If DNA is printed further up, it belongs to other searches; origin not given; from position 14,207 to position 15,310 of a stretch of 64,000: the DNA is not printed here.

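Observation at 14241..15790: Foreign two-gene PIN cassette spliced into the glycogen operon, bracketed by an 87-bp duplication of the glgC 5' end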

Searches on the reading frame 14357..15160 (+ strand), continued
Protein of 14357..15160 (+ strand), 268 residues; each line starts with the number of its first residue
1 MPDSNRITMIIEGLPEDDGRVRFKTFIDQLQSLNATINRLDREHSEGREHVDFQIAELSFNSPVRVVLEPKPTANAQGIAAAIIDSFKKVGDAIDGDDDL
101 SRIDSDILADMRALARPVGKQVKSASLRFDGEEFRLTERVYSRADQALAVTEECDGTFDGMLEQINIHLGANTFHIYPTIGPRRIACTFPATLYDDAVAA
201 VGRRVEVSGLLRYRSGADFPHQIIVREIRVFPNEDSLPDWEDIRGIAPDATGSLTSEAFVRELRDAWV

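Call 64: search_protein_representatives(alignment_id=A1)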
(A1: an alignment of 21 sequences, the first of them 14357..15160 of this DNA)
Query: 21 sequences, 268 profile positions. Proteins with E-value up to 0.001 (for the whole library): 2461; up to 1e-10: 1254; up to 1e-30: 364. The best 150 are listed.
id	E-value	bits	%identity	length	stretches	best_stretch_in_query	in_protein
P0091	4.5e-127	439.7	-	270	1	1-267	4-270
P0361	1.4e-97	343.0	-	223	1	3-211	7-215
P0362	4.1e-83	295.5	-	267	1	3-268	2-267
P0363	4.2e-81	289.0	-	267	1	3-267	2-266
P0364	5.0e-81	288.7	-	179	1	91-268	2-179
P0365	1.5e-79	283.9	-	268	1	7-267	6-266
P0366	7.0e-78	278.4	-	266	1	6-268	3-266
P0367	1.7e-75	270.5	-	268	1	6-267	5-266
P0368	2.4e-74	266.8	-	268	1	3-267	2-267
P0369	7.5e-74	265.2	-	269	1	5-267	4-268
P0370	4.3e-73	262.7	-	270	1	5-266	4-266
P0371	8.6e-72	258.4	-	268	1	1-267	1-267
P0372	1.4e-70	254.4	-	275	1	4-267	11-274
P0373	2.1e-68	247.3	-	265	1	5-268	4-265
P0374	3.1e-68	246.8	-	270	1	3-266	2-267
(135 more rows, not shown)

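Call 78: search_protein_families(library=pfam, proteins=[L079:2861-3901:+, L079:5573-6100:+, L081:1987-3696:+, L081:5458-6483:+, L082:2836-3660:+, L082:5769-6932:+, L085:1798-3354:+, L085:5361-6167:+, L084:3462-3950:+, L084:5298-5837:-], max_evalue=0.001)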
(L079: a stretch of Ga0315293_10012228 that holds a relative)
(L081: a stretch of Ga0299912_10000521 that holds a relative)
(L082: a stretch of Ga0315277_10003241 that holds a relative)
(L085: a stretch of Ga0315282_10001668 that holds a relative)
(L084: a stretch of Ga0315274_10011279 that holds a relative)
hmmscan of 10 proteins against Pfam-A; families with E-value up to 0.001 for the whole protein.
L079:2861-3901:+ (347 aa): 3 families
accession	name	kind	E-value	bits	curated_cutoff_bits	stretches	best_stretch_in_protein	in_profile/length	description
PF00589.27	Phage_integrase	-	2e-26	93.2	27.1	1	175-335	3-171/172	Phage integrase family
PF24624.1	Int_N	-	2.5e-05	25.3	27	1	127-166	60-99/100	Phage integrase, N-terminal domain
PF13102.12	Phage_int_SAM_5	-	4.6e-05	24.1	22.3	1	55-159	3-92/98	Phage integrase SAM-like domain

L079:5573-6100:+ (176 aa): 0 families

L081:1987-3696:+ (570 aa): 5 families
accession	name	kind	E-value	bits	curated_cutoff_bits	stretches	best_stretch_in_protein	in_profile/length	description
PF14791.11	DNA_pol_B_thumb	-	1.9e-24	85.7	25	1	261-321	1-63/63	DNA polymerase beta thumb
PF14716.13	HHH_8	-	1.8e-18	67.1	30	1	1-75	1-72/73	Helix-hairpin-helix domain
PF02811.25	PHP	-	2e-07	31.9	26.4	1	346-458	1-105/164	PHP domain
PF14520.12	HHH_5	-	2.3e-06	28.4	27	1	92-145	3-54/57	Helix-hairpin-helix domain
PF14792.12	DNA_pol_B_palm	-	0.00038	21.1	25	1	180-208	26-54/113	DNA polymerase beta palm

L081:5458-6483:+ (342 aa): 1 family
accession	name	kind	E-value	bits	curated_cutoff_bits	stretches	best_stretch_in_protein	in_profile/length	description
PF01555.25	N6_N4_Mtase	-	1.3e-49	169.6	26.7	1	67-290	2-221/221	DNA methylase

L082:2836-3660:+ (275 aa): 1 family
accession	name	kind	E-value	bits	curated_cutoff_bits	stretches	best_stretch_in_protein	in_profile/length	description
PF13391.12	HNH_2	-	4.8e-05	23.6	21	1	31-100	1-65/66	HNH endonuclease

L082:5769-6932:+ (388 aa): 1 family
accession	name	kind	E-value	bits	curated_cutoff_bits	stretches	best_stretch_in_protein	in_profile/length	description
PF14100.11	DUF6807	-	6.8e-35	121.4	27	1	104-378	3-269/270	Family of unknown function (DUF6807)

L085:1798-3354:+ (519 aa): 0 families

L085:5361-6167:+ (269 aa): 0 families

L084:3462-3950:+ (163 aa): 0 families

L084:5298-5837:- (180 aa): 0 families

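Call 87: search_protein_families(library=pfam, proteins=[L025:7262-7438:+, L008:2570-2752:+, L038:5360-5776:+], max_evalue=0.01)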
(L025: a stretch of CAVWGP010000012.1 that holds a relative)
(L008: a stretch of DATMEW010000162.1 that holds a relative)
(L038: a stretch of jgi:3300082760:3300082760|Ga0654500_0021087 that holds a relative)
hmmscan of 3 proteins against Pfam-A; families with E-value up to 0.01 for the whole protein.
L025:7262-7438:+ (59 aa): 0 families

L008:2570-2752:+ (61 aa): 0 families

L038:5360-5776:+ (139 aa): 2 families
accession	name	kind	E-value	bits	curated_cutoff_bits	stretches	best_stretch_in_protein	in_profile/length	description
PF04480.18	DUF559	-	1.4e-33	115.5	20.6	1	4-109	5-108/109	Protein of unknown function (DUF559)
PF18741.7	MTES_1575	-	6.4e-09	36.2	38.2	1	25-108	7-95/96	REase_MTES_1575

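Call 88: fold_search(model_id=the predicted structure, library=viral)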
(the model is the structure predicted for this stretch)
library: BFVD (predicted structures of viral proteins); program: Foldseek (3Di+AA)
matches with E <= 10: 955; with E <= 0.001: 3
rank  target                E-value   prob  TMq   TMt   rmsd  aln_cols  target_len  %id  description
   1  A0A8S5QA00            2.2e-09  1.00  0.42  0.32  12.9       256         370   10  DUF6575 domain-containing protein [Siphoviridae sp. ctoic9]
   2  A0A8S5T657            2.2e-09  1.00  0.44  0.44  13.7       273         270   11  Uncharacterized protein [Myoviridae sp. ctLIM9]
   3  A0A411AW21            9.8e-05  1.00  0.26  0.28  12.9       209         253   10  Uncharacterized protein [Pantoea phage vB_PagM_LIET2]
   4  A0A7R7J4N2            2.3e-03  1.00  0.23  0.39   7.8       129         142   15  (no name in the UniProt tables at hand)
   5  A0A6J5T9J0            2.3e-03  0.80  0.19  0.18  14.5       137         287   18  DNA ligase [uncultured Caudovirales phage]
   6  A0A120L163            2.4e-03  1.00  0.22  0.17   5.6       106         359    9  Uncharacterized protein [Cnaphalocrocis medinalis granulovirus]
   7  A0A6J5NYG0            2.6e-03  0.93  0.23  0.15  34.9       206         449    9  DnaE_OBF domain containing protein [uncultured Caudovirales phage]
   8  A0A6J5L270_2          2.6e-03  0.85  0.20  0.08  16.9       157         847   13  DNA polymerase III subunit alpha [uncultured Caudovirales phage]
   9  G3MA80                3.1e-03  0.60  0.22  0.11  21.4       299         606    9  Gp339 [Bacillus phage G]
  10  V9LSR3                3.5e-03  1.00  0.21  0.19   5.4        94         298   14  DekiORF86 (Fragment) [Dendrolimus kikuchii nucleopolyhedrovirus]
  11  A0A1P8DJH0            3.5e-03  0.98  0.22  0.33  12.4       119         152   17  (no name in the UniProt tables at hand)
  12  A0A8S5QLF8            4.9e-03  0.47  0.22  0.15  16.6       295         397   12  DNA ligase [CrAss-like virus sp. ctYsL76]
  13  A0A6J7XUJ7            5.6e-03  1.00  0.25  0.46   7.8       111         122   19  Uncharacterized protein [uncultured Caudovirales phage]
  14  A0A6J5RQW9            5.6e-03  0.96  0.19  0.29   6.8       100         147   10  Uncharacterized protein [uncultured Caudovirales phage]
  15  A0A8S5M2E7            6.6e-03  0.33  0.20  0.20  19.4       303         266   12  DNA ligase [Siphoviridae sp. cthjx9]
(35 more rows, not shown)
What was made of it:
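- Two phage or prophage proteins match the whole ORF1 model (call 88).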

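Call 89: list_cluster_members(proteins=[L002:5036-5962:+, L008:330-1274:+, L028:5069-5986:+, L021:5054-5974:+, P0090, P0182])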
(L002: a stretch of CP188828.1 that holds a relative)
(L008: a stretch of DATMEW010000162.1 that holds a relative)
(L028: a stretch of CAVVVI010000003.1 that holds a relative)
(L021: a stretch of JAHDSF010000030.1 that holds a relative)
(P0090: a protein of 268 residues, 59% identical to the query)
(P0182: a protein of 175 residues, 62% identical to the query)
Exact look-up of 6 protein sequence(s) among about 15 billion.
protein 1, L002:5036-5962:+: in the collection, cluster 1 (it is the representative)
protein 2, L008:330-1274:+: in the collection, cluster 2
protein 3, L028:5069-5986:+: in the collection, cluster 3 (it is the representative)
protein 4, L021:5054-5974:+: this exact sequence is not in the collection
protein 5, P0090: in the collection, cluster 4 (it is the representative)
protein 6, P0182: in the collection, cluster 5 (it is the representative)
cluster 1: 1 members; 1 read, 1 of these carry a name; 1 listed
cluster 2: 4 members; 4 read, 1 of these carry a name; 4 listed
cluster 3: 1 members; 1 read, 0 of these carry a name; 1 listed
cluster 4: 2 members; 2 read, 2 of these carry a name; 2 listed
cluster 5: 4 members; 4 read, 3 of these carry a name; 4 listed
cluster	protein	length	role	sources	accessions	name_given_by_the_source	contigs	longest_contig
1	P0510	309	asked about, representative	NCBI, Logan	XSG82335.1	MAG: IS1595 family transposase [Methyloligella sp. ZOD6]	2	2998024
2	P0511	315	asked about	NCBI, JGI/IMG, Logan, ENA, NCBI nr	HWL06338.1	MAG TPA: IS1595 family transposase [Xanthobacteraceae bacterium] | IS1595 family transposase [Xanthobacteraceae bacterium]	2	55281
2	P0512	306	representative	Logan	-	-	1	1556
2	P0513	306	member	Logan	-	-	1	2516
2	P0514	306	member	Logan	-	-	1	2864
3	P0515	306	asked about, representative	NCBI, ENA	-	-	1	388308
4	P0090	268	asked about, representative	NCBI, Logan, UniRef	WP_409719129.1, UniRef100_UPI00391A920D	hypothetical protein [Pseudorhodoplanes sp.] | hypothetical protein n=1 Tax=Pseudorhodoplanes sp. TaxID=1934341 RepID=UPI00391A920D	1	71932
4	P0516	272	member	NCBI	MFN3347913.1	MAG: hypothetical protein ACK41X_03030 [Pseudorhodoplanes sp.]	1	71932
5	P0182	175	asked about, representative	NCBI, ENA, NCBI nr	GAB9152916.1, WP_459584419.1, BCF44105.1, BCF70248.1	type II toxin-antitoxin system VapC family toxin [Bradyrhizobium diazoefficiens] | hypothetical protein XF16B_45950 [Bradyrhizobium diazoefficiens]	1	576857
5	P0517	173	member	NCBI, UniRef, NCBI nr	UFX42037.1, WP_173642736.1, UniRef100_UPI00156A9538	PIN domain-containing protein [Bradyrhizobium sp. 41S5] | type II toxin-antitoxin system VapC family toxin n=1 Tax=Bradyrhizobium sp. 41S5 ...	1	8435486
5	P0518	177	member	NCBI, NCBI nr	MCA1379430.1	PIN domain-containing protein [Bradyrhizobium sp. BRP05]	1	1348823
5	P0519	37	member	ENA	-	-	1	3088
